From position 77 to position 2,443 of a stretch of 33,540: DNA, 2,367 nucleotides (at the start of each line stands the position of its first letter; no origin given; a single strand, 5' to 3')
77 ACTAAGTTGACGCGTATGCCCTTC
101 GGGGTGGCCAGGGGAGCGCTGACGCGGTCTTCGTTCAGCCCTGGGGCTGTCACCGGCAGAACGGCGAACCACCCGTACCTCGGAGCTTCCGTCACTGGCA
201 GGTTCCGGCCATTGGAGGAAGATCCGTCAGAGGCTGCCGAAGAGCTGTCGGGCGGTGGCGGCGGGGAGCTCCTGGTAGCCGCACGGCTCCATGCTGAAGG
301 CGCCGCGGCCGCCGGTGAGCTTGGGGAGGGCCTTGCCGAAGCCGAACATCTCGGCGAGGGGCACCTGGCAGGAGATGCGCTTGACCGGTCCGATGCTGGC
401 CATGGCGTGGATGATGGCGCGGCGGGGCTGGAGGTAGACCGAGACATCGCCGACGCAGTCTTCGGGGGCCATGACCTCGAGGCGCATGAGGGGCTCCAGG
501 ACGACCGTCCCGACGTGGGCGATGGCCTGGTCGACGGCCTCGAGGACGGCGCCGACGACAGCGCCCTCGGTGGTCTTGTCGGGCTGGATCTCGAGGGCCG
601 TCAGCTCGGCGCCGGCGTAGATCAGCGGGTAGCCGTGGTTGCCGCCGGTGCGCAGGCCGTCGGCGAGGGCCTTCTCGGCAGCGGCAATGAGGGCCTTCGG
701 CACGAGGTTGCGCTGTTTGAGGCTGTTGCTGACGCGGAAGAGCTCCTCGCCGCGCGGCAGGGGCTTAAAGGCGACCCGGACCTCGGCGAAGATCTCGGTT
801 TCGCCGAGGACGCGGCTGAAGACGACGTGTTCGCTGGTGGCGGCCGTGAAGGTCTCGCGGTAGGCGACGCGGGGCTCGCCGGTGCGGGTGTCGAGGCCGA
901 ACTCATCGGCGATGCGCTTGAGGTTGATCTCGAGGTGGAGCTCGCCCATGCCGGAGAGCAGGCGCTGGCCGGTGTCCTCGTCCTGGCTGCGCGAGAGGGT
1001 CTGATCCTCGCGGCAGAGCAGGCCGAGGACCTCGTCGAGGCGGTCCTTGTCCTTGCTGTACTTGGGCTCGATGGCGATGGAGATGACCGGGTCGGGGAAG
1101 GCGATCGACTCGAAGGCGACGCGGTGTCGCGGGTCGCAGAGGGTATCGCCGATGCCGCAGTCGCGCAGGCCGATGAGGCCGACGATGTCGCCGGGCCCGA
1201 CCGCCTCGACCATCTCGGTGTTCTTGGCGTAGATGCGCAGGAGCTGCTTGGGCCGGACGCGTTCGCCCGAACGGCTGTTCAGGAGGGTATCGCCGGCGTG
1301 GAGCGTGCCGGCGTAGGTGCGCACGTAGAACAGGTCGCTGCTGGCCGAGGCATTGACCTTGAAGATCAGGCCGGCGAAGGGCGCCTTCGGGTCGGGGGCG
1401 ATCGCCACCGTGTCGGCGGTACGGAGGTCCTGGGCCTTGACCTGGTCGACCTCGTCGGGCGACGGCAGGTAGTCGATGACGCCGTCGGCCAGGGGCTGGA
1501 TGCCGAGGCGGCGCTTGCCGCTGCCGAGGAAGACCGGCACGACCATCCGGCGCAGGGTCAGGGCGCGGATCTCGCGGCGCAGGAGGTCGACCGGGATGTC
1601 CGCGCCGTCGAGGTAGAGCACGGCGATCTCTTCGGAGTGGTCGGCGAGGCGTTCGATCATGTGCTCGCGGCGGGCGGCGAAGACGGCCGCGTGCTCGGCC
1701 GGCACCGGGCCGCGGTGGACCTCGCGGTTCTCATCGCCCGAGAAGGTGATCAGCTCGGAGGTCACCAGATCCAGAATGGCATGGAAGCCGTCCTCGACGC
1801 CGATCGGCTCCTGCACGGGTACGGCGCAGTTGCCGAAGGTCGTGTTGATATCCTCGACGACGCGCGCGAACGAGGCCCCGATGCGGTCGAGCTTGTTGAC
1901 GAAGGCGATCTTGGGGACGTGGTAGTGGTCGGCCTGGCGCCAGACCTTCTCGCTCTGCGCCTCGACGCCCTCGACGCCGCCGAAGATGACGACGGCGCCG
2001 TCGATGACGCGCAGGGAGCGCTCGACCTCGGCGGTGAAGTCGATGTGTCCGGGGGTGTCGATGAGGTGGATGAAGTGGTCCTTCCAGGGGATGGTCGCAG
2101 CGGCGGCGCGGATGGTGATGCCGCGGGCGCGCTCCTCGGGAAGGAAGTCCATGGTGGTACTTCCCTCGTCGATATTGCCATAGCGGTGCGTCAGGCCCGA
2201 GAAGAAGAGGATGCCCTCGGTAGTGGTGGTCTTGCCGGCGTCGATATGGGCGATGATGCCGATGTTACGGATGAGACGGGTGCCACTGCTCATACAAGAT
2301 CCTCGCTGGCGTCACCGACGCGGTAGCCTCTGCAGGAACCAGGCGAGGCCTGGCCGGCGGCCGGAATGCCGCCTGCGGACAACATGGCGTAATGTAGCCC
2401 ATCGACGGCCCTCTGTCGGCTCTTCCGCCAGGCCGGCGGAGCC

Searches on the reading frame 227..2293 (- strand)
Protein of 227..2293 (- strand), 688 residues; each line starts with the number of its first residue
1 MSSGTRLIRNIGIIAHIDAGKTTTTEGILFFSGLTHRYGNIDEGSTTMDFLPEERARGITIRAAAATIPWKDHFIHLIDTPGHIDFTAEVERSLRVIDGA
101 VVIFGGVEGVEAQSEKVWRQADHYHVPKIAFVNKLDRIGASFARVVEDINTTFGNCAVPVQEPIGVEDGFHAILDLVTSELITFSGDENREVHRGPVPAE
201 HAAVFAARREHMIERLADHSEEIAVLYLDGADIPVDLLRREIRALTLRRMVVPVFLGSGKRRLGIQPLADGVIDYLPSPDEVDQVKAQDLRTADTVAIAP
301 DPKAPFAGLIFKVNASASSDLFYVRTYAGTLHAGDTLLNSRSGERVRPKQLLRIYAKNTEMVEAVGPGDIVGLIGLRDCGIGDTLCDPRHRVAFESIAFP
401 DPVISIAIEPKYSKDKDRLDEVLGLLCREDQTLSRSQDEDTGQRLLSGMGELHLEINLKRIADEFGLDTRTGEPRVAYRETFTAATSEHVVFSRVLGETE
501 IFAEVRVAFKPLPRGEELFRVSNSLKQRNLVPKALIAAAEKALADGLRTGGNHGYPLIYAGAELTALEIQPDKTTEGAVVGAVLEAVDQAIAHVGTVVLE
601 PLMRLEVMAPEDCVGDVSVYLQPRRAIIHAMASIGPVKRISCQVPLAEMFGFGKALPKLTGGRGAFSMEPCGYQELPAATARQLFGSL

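Call 20: search_protein_families(library=pfam, proteins=[window:227-2293:-], max_evalue=5)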
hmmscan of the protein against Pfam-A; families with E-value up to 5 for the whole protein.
window:227-2293:- (688 aa): 8 families
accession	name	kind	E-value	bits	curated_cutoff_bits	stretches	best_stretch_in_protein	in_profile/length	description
PF00009.33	GTP_EFTU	-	2.5e-55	187.5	26.5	1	8-278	3-188/188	Elongation factor Tu GTP binding domain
PF14492.12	EFG_III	-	6.8e-25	87.4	27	1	399-472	1-74/75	Elongation Factor G, domain III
PF00679.30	EFG_C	-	7.2e-22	77.7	27.9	1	598-682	2-87/89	Elongation factor G C-terminus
PF22042.2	EF-G_D2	-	1.5e-11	44.6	27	1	305-387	1-83/84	Elongation factor G domain 2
PF03144.31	GTP_EFTU_D2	-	4.8e-10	40.1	30.3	1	323-386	5-73/73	Elongation factor Tu domain 2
PF03764.24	EFG_IV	-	2.9e-08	33.9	24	1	474-592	1-118/121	Elongation factor G, domain IV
PF01926.29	MMR_HSR1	-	0.03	14.9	21.9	1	57-134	30-113/113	50S ribosome-binding GTPase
PF16658.11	RF3_C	-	0.27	11.5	40.1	1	418-479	25-86/132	Class II release factor RF3, C-terminal domain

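Call 33: find_encoding_contigs(protein=window:227-2293:-, flank=10000, max_places=6)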
Protein window:227-2293:- (688 aa): no gene with exactly this product is on record in the collection.

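Call 94: search_protein_families(library=ncbifam, proteins=[window:227-2293:-], max_evalue=1e-10)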
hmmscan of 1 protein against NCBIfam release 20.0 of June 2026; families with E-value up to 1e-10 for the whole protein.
window:227-2293:- (688 aa): 25 families
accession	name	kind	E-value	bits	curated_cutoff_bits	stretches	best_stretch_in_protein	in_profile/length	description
TIGR00484.1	EF-G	equivalog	1.2e-193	645.1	659.4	1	8-683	10-684/691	elongation factor G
NF009381.0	PRK12740.1-5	subfamily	3.5e-156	521.5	583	1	5-684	6-681/692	elongation factor G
NF009891.0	PRK13351.1-1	equivalog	3.3e-111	373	597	1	6-684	7-673/681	elongation factor G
NF012153.1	tet_protect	equivalog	6.8e-96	321.9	775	1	10-673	2-614/614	tetracycline resistance ribosomal protection protein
NF058620.1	EFG2_Bacteroid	exception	1.9e-95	320.8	1000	2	6-516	7-512/717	elongation factor G2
NF009377.1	PRK12740.1-1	equivalog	3.5e-86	290.1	890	1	5-683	10-697/700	elongation factor G-like protein EF-G2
NF009379.0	PRK12740.1-3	equivalog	8.6e-86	289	513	1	6-683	6-665/674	elongation factor G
TIGR00490.1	aEF-2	equivalog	2.5e-85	287.1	738.45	3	268-486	246-473/720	elongation factor EF-2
NF000120.3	47473_otr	exception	8.8e-71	239.3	900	2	10-162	4-156/608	tetracycline resistance ribosomal protection protein Otr(A)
NF001964.0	PRK00741.1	equivalog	5.3e-60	203.3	473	1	9-471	13-462/529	peptide chain release factor 3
NF033148.1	tet_protect_M_W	exception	1.1e-57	195.8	1100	2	8-153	3-148/639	TetM/TetW/TetO/TetS family tetracycline resistance ribosomal protection protein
NF009892.0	PRK13351.1-3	equivalog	2.1e-55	188.3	640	2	8-156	3-156/623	elongation factor G-like protein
NF012154.0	tet_protect_Q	exception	5.4e-53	180.3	1425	2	8-158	3-153/638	tetracycline resistance ribosomal protection protein Tet(Q)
TIGR01394.1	TypA_BipA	equivalog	3.6e-49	167.5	757.3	1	8-154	1-145/594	translational GTPase TypA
NF012155.1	tet_protect_M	exception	6.1e-45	153.6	1420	1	8-152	3-147/639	tetracycline resistance ribosomal protection protein Tet(M)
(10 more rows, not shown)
